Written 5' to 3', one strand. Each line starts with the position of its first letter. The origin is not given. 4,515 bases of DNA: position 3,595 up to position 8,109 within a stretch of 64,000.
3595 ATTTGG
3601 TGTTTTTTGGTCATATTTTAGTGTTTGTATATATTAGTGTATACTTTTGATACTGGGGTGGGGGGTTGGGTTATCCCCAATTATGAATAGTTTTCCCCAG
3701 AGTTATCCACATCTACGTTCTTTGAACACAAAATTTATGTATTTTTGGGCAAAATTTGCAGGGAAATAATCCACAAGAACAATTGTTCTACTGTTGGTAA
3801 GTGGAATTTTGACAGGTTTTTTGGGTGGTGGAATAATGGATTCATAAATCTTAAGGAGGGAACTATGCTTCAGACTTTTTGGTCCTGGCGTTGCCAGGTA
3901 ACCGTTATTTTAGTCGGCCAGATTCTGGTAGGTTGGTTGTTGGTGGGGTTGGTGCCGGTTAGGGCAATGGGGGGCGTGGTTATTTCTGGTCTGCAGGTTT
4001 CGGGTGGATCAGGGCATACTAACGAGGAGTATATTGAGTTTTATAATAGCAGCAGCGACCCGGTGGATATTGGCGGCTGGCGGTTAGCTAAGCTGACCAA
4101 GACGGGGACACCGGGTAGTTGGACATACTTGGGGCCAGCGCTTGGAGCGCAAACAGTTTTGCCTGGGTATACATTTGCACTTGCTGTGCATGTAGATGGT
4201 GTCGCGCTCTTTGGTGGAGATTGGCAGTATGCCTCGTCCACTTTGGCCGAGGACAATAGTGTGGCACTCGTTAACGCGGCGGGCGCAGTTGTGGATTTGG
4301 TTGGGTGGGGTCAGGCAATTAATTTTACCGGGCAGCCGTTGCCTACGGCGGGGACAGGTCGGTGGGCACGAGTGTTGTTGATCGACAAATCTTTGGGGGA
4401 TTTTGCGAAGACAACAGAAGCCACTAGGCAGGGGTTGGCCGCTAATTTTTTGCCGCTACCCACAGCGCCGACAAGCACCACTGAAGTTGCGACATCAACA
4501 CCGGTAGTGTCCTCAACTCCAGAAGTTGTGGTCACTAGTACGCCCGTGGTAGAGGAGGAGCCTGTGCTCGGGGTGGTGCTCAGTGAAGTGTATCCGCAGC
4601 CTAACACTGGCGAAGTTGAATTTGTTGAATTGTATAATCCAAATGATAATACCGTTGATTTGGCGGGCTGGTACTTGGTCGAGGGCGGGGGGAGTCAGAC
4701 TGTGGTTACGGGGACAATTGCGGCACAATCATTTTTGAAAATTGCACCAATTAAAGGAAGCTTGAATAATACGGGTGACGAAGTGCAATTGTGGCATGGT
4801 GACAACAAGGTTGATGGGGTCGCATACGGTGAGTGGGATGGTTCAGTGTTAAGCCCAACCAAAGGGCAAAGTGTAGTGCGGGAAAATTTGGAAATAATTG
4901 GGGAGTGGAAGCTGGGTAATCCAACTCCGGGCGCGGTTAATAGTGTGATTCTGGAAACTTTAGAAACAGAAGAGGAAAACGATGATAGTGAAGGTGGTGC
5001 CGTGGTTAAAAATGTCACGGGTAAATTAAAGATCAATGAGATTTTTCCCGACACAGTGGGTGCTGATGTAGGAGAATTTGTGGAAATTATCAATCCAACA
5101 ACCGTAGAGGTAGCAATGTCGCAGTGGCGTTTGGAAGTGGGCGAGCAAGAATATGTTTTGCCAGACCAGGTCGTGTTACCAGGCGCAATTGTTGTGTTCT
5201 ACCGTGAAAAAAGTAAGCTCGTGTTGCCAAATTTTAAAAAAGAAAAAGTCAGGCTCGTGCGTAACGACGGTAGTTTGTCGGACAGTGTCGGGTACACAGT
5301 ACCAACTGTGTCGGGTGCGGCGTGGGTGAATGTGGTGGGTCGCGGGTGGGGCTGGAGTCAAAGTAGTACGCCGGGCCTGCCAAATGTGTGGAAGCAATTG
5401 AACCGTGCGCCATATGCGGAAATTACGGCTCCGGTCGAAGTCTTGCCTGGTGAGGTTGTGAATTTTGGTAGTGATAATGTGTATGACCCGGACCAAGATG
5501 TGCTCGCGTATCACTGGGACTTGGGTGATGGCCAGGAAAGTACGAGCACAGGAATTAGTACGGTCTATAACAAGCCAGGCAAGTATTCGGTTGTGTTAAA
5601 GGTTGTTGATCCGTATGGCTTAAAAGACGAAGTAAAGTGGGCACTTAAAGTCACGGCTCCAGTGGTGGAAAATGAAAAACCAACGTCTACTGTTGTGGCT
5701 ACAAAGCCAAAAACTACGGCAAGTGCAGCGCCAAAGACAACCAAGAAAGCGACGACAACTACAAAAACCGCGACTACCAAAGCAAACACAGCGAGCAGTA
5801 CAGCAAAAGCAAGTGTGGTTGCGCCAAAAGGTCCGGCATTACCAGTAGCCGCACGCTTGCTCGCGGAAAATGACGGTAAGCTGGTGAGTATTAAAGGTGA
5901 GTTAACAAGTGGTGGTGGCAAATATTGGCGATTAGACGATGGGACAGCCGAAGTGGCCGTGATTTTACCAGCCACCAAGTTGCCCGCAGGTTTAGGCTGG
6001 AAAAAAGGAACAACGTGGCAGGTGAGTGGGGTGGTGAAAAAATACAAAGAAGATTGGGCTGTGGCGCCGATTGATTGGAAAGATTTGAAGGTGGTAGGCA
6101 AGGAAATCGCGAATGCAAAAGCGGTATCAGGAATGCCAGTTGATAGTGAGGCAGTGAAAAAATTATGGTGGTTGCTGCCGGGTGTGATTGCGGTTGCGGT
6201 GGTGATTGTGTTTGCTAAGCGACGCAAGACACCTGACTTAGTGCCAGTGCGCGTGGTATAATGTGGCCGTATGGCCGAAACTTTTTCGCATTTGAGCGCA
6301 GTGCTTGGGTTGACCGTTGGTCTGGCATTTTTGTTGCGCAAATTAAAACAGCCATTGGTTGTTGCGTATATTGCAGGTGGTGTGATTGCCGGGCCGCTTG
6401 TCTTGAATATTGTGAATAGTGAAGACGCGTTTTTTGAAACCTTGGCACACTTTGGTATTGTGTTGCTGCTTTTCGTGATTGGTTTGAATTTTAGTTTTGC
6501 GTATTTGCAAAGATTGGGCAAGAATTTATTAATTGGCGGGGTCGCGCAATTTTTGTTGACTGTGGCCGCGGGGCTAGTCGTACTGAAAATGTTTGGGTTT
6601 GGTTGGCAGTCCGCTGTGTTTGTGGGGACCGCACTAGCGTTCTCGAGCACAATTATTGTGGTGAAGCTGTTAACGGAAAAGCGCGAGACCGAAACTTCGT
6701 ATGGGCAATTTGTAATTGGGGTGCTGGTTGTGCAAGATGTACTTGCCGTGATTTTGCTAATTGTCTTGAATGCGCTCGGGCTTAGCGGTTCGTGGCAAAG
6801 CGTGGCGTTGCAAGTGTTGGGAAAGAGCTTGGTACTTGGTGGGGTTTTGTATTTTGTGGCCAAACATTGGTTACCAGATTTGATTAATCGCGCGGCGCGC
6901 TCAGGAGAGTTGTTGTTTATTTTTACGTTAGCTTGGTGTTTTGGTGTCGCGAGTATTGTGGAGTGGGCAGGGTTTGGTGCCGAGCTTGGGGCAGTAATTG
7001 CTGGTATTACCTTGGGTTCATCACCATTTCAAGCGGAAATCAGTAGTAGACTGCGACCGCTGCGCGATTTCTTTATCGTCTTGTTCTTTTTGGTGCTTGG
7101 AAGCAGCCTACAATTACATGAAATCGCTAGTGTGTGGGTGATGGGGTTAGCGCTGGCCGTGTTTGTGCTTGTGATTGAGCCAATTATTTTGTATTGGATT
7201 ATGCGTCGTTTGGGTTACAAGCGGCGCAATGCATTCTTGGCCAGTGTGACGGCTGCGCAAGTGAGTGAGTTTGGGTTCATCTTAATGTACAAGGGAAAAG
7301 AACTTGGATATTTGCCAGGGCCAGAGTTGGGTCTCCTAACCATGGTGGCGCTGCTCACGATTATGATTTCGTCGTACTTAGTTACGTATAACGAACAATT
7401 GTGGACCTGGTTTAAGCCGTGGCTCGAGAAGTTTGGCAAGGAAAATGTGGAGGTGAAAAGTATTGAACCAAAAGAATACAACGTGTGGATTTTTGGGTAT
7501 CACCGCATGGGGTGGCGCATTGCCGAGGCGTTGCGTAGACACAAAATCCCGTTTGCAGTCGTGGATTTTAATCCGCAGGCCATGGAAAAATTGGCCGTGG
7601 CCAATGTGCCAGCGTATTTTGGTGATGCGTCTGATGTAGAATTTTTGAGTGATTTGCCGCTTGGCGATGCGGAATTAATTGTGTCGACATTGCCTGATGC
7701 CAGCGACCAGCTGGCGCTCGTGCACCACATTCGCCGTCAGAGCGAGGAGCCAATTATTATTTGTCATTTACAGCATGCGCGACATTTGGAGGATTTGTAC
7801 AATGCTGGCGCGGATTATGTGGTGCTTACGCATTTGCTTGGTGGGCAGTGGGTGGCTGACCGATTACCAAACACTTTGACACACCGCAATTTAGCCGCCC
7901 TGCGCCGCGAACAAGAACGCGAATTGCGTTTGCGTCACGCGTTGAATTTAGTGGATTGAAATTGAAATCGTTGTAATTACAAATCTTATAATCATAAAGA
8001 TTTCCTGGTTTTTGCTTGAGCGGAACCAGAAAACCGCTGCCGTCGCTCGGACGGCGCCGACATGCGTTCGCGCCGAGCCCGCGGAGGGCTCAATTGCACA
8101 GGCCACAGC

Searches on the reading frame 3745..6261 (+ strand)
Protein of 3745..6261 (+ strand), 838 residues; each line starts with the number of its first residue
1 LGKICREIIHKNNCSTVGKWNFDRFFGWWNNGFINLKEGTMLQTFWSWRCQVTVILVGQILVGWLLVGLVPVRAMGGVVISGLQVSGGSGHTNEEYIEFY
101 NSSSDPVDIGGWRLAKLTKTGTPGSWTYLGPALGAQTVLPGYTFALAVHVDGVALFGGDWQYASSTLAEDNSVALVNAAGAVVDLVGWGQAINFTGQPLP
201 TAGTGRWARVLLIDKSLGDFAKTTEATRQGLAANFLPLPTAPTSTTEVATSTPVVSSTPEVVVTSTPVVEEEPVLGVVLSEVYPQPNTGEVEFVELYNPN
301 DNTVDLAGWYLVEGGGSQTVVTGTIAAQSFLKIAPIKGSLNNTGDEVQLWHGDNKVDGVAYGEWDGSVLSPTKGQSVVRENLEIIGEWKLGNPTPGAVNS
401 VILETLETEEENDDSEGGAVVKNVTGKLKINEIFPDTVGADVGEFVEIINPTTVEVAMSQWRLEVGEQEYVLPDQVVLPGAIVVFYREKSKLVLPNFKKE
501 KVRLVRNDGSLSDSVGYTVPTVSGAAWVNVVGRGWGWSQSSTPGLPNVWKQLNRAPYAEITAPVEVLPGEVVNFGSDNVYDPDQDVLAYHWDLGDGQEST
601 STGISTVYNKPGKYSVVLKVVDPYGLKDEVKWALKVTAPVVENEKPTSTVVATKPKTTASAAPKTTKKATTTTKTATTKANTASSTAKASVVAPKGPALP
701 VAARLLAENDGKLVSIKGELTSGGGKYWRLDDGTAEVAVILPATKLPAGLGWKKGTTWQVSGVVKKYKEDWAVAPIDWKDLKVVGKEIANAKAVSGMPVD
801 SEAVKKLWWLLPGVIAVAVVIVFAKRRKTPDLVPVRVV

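Call 84: search_protein_families(library=pfam, proteins=[window:3745-6261:+], max_evalue=0.00001)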
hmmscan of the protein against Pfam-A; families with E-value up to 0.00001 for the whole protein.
window:3745-6261:+ (838 aa): 3 families
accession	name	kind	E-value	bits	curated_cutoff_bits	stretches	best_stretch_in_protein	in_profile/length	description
PF00932.25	LTD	-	1.5e-39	135.1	34.3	3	276-362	7-108/109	Lamin Tail Domain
PF18911.6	PKD_4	-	2.5e-16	59.9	27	1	553-629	1-77/85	PKD domain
PF00801.26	PKD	-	2e-08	34.6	23.5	1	568-627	13-72/80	PKD domain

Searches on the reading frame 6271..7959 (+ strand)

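Call 84: search_protein_families(library=pfam, proteins=[window:6271-7959:+], max_evalue=0.00001)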
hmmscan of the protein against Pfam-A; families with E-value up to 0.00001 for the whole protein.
window:6271-7959:+ (562 aa): 3 families
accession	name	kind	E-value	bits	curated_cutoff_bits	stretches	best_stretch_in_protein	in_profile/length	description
PF00999.27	Na_H_Exchanger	-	1.9e-62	211.7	26.2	1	14-367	4-370/375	Sodium/hydrogen exchanger, transmembrane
PF02254.24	TrkA_N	-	2.5e-19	70.2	23.8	1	406-519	2-115/116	TrkA-N domain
PF03812.18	KdgT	-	3.1e-07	30.6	25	1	225-330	155-257/305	2-keto-3-deoxygluconate permease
